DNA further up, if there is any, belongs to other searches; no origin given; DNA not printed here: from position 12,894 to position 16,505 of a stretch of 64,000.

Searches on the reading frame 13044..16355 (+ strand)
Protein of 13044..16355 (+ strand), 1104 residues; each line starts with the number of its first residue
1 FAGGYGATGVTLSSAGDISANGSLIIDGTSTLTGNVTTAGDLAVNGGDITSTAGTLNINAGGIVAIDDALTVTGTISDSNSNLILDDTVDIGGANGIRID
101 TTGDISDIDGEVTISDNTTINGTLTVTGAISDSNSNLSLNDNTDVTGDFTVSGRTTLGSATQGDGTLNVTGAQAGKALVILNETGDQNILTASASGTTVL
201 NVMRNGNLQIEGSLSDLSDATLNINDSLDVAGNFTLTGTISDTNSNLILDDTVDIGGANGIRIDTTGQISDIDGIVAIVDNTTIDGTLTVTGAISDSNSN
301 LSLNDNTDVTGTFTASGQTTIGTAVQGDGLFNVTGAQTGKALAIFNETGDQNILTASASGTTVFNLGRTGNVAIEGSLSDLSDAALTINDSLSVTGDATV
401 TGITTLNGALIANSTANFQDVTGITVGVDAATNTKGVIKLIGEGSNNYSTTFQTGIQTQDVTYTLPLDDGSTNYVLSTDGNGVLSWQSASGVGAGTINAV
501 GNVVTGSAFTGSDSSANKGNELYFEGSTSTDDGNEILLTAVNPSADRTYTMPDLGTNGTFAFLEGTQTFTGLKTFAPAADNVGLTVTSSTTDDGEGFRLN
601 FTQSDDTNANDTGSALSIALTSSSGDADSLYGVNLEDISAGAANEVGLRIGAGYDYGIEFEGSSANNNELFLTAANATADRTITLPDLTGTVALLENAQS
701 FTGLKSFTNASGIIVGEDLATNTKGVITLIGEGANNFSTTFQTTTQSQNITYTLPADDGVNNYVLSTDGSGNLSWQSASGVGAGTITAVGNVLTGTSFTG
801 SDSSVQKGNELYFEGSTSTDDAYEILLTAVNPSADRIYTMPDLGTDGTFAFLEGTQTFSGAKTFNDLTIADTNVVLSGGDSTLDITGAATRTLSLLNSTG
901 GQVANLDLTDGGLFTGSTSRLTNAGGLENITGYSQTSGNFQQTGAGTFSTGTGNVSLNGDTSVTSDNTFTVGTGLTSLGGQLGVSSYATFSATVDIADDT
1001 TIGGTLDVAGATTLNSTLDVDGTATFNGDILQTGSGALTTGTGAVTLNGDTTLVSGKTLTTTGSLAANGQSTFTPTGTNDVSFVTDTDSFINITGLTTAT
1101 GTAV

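Call 44: search_protein_families(library=ncbifam, proteins=[window:13044-16355:+], max_evalue=0.1)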
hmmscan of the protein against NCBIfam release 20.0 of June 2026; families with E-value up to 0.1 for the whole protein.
window:13044-16355:+ (1104 aa): 2 families
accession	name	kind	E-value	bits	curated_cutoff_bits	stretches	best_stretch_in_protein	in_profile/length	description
NF005485.1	PRK07092.1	equivalog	0.0016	17.3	493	0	425-451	405-431/523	benzoylformate decarboxylase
NF040982.1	ComGD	equivalog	0.04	14.3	70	0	433-473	96-137/139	competence type IV pilus minor pilin ComGD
